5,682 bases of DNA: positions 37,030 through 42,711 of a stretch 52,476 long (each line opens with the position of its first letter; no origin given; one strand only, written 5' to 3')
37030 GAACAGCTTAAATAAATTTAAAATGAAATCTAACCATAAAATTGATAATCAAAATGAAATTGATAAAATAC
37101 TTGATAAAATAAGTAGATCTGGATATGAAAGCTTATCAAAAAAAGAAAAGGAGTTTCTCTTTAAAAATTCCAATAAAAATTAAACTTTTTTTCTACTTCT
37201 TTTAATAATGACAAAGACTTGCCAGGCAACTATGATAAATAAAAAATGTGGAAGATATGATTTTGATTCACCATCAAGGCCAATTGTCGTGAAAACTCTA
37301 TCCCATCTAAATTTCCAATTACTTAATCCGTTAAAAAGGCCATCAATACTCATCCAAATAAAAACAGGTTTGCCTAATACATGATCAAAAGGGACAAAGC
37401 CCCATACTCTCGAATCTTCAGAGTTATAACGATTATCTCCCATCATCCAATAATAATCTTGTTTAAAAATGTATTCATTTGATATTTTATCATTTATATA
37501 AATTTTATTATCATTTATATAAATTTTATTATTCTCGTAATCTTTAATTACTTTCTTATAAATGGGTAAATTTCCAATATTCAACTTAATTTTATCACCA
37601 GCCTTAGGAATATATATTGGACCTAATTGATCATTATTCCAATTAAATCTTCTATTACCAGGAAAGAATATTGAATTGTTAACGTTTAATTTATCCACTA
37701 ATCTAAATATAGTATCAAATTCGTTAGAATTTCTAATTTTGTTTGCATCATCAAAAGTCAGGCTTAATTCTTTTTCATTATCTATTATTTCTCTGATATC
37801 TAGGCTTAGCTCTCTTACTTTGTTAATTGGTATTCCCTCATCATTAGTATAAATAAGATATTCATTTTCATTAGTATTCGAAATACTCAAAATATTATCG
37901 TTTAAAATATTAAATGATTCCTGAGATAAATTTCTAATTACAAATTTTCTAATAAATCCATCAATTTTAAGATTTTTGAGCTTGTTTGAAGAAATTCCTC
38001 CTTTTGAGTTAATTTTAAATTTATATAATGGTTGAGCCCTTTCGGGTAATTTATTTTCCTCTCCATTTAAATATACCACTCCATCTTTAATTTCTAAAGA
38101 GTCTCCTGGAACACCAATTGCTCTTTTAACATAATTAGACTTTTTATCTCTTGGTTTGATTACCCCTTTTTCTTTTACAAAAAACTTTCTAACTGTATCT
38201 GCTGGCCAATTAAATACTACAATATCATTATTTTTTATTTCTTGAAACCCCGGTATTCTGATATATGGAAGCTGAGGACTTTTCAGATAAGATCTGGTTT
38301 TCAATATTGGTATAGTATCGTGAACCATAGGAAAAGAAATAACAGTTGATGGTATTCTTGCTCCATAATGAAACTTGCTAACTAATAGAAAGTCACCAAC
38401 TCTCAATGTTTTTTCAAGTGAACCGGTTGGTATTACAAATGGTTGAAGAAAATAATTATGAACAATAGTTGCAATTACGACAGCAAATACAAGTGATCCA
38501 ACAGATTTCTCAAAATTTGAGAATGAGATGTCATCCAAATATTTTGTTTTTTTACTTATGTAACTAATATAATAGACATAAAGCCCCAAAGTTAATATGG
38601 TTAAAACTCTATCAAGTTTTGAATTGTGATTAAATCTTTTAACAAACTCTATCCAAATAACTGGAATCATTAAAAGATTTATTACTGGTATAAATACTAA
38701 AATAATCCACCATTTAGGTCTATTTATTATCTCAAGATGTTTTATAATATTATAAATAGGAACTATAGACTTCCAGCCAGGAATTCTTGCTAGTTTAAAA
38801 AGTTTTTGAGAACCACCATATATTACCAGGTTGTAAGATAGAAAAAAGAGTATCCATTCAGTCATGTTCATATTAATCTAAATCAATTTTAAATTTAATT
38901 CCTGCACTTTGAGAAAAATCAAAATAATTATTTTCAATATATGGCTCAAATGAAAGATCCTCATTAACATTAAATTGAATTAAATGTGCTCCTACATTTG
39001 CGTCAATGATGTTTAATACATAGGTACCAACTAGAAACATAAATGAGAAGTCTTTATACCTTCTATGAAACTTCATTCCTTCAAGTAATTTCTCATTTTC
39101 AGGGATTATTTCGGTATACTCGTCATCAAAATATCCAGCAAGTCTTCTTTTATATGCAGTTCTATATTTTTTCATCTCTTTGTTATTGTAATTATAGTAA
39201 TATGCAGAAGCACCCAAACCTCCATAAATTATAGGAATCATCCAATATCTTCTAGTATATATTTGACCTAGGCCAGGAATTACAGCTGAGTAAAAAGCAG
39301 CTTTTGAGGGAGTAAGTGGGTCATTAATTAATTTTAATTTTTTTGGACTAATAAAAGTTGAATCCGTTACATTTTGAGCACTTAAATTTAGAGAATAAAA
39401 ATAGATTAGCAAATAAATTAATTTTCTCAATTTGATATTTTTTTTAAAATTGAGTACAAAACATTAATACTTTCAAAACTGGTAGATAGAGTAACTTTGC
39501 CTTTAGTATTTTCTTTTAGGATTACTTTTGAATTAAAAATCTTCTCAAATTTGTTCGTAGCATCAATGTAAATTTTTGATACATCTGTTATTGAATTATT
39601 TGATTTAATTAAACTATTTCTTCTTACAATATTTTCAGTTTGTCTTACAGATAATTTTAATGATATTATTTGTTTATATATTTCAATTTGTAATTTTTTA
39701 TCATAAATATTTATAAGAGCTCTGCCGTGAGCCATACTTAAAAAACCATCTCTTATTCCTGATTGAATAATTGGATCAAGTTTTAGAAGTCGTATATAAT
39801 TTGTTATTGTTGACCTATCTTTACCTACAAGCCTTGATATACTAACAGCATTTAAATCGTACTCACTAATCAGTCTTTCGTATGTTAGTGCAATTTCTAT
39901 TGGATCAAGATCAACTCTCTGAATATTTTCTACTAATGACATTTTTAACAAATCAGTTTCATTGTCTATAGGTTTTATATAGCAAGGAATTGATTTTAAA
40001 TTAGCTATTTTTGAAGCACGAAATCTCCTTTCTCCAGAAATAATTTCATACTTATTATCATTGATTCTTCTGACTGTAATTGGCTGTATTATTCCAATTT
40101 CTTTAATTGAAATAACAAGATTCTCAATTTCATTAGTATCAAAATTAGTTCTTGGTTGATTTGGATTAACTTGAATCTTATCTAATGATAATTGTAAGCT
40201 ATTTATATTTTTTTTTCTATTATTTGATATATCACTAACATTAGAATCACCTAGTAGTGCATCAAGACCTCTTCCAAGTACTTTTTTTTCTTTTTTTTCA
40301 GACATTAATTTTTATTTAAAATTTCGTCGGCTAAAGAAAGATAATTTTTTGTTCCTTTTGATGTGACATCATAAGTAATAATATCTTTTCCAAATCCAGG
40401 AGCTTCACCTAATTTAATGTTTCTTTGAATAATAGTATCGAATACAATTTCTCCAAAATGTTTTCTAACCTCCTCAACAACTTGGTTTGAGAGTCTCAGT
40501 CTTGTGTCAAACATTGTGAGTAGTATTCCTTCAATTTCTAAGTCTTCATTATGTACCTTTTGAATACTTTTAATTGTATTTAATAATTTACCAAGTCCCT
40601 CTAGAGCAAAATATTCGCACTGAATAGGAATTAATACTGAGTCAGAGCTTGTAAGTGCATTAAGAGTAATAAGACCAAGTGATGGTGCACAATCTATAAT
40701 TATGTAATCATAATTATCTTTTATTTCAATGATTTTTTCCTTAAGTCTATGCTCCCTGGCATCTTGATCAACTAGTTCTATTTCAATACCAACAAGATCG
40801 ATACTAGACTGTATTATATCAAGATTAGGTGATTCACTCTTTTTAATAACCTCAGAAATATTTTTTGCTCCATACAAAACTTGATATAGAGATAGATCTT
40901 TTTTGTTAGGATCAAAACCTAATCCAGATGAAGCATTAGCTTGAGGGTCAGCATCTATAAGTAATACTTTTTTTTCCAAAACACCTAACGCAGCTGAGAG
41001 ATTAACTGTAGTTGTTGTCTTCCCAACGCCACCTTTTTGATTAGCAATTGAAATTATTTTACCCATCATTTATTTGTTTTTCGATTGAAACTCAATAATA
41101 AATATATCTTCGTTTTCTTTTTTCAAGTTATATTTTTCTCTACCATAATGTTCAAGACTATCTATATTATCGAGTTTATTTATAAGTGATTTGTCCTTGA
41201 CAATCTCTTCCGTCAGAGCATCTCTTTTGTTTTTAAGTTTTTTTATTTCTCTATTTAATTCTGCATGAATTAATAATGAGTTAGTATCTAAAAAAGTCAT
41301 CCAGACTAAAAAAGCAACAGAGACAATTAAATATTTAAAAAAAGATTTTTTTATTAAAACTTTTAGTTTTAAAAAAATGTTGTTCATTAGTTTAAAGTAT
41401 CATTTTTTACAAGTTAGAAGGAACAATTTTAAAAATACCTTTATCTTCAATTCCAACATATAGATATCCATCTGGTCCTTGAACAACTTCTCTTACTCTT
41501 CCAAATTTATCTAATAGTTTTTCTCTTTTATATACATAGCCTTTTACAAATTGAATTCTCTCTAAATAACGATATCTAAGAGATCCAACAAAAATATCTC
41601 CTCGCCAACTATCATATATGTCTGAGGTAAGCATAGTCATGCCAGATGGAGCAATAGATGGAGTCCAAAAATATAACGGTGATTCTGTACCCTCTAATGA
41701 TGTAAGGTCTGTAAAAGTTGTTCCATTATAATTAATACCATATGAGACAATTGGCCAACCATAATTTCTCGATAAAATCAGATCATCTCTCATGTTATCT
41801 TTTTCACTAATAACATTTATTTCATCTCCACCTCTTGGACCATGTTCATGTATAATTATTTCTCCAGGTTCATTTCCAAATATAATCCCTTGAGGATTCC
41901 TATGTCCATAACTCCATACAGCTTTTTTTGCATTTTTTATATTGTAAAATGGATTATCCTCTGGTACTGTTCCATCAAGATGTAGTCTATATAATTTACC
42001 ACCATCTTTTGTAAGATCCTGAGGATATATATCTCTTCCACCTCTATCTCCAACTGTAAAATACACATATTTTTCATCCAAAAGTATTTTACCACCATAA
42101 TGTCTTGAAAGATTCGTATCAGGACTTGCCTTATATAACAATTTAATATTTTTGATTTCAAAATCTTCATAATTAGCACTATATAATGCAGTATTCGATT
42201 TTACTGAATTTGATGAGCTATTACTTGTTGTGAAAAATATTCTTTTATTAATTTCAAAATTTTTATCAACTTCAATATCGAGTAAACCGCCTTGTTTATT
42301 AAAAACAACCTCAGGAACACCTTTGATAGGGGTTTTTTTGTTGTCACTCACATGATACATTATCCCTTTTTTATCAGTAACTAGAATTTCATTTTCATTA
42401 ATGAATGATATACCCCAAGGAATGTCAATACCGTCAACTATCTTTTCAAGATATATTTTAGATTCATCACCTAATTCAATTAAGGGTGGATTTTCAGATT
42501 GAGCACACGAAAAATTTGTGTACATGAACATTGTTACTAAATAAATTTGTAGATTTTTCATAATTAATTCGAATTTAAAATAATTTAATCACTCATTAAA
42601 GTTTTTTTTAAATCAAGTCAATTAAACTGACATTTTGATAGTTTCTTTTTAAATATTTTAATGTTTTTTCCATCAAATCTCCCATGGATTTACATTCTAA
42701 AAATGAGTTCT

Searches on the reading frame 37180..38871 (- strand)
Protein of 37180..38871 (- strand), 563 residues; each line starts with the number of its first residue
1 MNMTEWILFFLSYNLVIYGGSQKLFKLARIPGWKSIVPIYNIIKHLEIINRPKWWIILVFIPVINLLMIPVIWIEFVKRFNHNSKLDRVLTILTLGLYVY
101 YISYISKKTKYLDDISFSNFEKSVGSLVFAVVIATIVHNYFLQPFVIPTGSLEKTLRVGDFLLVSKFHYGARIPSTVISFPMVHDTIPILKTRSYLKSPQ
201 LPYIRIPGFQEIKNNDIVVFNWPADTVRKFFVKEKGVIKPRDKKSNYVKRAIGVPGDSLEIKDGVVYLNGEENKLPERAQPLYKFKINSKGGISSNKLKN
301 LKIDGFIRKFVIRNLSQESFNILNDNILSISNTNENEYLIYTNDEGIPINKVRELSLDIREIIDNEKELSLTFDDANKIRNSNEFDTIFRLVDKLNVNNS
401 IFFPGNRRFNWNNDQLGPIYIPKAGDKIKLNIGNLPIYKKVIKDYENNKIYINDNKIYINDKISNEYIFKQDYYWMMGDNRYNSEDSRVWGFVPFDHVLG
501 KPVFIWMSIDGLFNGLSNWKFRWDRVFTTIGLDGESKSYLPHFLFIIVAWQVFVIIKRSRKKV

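Call 71: search_protein_families(library=pfam, proteins=[window:37180-38871:-], max_evalue=0.00001)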
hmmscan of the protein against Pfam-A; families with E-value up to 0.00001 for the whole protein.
window:37180-38871:- (563 aa): 2 families
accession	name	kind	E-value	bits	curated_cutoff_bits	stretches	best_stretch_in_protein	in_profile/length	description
PF10502.14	Peptidase_S26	-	3.3e-39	135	22.9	2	125-282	6-108/168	Signal peptidase, peptidase S26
PF18936.5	DUF5684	-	2.2e-25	89.5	27.4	1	33-113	1-80/81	Family of unknown function (DUF5684)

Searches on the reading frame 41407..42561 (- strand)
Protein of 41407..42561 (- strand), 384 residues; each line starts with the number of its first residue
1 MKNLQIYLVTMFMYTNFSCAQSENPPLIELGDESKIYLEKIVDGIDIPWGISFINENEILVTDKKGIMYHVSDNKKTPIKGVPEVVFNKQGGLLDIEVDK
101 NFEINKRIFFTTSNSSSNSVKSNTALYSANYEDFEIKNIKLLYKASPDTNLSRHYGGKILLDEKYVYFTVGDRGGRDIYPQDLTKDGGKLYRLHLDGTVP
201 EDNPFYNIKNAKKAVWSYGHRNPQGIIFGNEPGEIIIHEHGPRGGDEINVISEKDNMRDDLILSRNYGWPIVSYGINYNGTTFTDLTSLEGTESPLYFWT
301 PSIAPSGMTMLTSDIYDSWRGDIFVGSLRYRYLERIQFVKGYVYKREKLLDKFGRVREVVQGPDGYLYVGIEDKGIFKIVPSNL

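Call 71: search_protein_families(library=pfam, proteins=[window:41407-42561:-], max_evalue=0.00001)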
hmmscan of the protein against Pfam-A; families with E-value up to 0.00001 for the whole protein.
window:41407-42561:- (384 aa): 1 family
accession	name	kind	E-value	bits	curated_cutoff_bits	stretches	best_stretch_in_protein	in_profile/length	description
PF07995.17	GSDH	-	3.1e-102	342.7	25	1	46-373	2-325/332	Glucose / Sorbosone dehydrogenase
